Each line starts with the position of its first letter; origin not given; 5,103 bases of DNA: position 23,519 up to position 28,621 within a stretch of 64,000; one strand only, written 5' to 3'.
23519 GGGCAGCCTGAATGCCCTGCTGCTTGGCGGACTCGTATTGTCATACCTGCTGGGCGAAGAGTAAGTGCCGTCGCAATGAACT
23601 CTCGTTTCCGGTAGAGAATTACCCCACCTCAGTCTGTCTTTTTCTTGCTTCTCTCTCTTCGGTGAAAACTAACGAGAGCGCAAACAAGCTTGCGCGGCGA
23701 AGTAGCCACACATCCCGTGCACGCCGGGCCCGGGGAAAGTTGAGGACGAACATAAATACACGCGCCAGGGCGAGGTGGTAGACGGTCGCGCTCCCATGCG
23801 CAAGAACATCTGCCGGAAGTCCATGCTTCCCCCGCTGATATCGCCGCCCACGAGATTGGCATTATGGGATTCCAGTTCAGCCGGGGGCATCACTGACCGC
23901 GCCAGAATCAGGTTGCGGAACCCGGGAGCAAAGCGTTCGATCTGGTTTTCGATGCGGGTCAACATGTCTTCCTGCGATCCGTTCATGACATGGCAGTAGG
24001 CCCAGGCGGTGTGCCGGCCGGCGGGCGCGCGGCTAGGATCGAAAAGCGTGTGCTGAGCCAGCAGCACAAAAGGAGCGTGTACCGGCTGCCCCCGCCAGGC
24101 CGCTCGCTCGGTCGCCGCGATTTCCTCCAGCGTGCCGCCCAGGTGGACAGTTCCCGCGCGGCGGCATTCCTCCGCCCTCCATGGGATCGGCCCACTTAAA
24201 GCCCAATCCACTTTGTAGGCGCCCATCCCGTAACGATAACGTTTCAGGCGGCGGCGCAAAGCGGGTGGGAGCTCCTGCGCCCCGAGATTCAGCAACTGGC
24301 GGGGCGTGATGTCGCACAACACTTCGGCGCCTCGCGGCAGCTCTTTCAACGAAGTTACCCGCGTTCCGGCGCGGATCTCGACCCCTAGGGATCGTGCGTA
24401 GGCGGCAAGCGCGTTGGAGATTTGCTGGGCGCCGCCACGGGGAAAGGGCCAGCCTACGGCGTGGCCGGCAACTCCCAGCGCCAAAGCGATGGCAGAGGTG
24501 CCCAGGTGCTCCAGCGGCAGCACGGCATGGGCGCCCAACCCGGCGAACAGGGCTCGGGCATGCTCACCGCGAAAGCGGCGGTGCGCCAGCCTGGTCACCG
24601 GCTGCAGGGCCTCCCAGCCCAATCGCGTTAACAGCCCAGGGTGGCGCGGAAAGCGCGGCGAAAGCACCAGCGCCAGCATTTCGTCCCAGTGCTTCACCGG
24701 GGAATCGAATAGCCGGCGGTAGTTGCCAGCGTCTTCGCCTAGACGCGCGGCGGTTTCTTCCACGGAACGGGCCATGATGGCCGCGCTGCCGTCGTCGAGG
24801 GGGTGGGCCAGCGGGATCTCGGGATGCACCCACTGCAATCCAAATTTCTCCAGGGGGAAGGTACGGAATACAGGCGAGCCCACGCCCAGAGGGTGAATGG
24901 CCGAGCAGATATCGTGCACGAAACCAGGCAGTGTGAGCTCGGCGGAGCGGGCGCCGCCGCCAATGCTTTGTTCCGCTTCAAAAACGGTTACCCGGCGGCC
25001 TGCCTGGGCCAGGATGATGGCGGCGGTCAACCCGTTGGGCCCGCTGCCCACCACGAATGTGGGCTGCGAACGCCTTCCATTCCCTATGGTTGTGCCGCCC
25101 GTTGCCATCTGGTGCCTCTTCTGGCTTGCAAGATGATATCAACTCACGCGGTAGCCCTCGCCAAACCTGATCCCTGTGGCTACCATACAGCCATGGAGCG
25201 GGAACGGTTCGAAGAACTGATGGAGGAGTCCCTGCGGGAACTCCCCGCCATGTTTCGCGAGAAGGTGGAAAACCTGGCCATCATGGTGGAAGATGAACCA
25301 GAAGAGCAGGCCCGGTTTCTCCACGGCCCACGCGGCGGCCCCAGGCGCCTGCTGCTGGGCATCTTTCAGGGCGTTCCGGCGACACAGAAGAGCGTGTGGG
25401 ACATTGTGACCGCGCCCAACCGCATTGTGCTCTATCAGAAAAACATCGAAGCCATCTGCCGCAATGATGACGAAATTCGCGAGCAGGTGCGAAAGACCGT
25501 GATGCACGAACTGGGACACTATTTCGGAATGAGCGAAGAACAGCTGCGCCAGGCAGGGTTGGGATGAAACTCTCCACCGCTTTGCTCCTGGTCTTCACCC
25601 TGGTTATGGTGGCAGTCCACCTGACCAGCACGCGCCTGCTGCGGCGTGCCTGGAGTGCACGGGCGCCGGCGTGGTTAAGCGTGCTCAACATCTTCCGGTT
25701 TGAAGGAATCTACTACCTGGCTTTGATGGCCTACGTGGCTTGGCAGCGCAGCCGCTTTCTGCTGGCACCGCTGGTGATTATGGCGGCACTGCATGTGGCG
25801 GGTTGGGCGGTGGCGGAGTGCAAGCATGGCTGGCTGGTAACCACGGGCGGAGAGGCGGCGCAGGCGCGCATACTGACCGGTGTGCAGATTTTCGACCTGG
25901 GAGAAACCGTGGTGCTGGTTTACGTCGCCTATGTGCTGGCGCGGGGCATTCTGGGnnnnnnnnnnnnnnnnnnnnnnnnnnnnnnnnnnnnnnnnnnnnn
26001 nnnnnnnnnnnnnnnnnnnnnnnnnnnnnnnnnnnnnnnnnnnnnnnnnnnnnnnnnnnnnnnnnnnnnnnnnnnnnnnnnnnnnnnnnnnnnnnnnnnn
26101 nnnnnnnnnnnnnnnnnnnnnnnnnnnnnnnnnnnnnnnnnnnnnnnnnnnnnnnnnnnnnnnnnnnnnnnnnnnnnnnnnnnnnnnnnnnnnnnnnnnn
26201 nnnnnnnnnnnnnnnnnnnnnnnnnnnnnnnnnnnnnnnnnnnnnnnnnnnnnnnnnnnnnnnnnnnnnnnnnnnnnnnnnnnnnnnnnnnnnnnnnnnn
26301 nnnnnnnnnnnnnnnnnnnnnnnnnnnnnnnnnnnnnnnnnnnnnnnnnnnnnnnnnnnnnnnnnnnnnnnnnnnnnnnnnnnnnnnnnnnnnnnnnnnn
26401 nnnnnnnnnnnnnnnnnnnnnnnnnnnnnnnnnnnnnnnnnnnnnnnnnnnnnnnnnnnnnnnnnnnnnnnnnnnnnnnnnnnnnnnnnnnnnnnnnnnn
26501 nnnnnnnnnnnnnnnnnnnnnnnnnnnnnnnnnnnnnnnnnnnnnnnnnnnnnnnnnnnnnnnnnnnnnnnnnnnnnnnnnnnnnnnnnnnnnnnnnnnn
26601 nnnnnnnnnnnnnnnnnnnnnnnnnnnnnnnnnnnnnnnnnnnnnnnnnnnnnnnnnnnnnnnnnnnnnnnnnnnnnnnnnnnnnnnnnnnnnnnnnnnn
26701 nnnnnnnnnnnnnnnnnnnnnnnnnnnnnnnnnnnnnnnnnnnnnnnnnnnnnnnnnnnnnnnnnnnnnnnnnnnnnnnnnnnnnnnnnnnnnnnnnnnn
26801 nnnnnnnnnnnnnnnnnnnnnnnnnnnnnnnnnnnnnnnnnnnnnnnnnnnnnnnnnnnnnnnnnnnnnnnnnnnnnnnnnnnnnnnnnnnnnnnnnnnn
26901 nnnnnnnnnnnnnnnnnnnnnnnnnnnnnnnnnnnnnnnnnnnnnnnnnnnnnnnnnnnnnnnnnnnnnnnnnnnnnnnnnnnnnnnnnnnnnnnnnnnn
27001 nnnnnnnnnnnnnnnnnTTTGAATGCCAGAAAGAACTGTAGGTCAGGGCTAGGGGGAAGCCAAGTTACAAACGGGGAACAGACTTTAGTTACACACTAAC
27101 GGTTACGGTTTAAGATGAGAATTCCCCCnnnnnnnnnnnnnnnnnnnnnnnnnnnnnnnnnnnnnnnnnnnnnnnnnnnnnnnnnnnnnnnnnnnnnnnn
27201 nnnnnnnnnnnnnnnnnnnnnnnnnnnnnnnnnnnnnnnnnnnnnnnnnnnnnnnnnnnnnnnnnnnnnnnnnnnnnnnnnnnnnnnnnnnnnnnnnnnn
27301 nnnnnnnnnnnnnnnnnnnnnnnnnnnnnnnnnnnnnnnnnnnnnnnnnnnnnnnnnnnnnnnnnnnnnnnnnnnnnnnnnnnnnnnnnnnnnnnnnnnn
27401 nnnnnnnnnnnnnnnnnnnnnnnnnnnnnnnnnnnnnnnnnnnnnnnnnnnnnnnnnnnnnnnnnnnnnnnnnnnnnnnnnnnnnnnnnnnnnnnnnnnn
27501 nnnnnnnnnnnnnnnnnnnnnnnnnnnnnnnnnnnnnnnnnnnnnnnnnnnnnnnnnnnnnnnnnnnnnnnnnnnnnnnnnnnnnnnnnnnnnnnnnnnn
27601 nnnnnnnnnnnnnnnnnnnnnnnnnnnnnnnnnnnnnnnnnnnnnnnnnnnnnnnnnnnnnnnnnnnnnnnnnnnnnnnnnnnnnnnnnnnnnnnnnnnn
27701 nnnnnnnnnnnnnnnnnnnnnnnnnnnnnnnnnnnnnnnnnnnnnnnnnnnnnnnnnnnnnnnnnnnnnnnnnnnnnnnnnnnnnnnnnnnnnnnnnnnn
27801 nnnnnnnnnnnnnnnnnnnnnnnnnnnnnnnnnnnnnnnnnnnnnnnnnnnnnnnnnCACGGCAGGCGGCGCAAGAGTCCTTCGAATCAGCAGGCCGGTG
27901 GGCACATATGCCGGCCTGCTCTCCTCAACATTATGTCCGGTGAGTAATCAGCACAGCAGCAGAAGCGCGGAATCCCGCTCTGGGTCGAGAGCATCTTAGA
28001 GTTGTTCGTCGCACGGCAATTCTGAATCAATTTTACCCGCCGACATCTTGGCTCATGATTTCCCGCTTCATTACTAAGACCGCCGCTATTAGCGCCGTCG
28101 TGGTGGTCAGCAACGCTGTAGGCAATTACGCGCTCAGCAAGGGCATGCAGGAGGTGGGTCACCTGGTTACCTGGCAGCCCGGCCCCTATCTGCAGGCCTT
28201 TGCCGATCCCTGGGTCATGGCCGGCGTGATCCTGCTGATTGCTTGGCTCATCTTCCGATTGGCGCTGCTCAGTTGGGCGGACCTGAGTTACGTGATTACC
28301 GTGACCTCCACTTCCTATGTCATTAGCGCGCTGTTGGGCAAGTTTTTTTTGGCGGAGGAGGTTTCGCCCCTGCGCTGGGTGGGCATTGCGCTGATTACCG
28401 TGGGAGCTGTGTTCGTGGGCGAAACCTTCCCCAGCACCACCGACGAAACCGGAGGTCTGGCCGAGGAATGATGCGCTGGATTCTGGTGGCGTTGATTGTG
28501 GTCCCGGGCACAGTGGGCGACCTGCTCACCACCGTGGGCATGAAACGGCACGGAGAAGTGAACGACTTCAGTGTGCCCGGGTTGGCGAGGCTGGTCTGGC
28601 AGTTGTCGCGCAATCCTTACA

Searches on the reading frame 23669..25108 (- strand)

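Call 46: search_protein_families(library=pfam, proteins=[window:23669-25108:-], max_evalue=0.0001)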
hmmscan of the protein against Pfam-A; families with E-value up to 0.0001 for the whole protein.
window:23669-25108:- (479 aa): 10 families
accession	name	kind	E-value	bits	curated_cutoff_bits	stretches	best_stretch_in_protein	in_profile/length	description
PF13450.12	NAD_binding_8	-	1.5e-12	48.1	21.9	1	19-73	1-53/68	NAD(P)-binding Rossmann-like domain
PF01593.30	Amino_oxidase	-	3.7e-12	46.7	19.8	1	26-265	3-239/443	Flavin containing amine oxidoreductase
PF01266.30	DAO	-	3.4e-10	40.4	27.9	1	19-262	4-184/353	FAD dependent oxidoreductase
PF00070.33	Pyr_redox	-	3.6e-06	27.8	22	0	18-49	3-34/82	Pyridine nucleotide-disulphide oxidoreductase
PF03486.20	HI0933_like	-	3.6e-06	27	50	0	17-50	3-36/244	HI0933-like protein Rossmann domain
PF01946.23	Thi4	-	3.6e-06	26.8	26.2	1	18-54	21-58/235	Thi4 family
PF07992.20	Pyr_redox_2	-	1.3e-05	25.3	26.1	0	18-48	4-34/291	Pyridine nucleotide-disulphide oxidoreductase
PF12831.13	FAD_oxidored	-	1.3e-05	25.2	27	1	19-55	4-40/416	FAD dependent oxidoreductase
PF01494.25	FAD_binding_3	-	1.4e-05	25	22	0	17-48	4-35/349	FAD binding domain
PF00890.30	FAD_binding_2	-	3.2e-05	23.8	20.4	1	19-55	4-40/414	FAD binding domain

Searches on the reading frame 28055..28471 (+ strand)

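Call 46: search_protein_families(library=pfam, proteins=[window:28055-28471:+], max_evalue=0.0001)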
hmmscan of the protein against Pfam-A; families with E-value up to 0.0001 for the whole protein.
window:28055-28471:+ (138 aa): 1 family
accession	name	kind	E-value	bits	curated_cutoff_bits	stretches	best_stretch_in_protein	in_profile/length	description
PF00892.27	EamA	-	4.4e-05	24.2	28.2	0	57-121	69-133/135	EamA-like transporter family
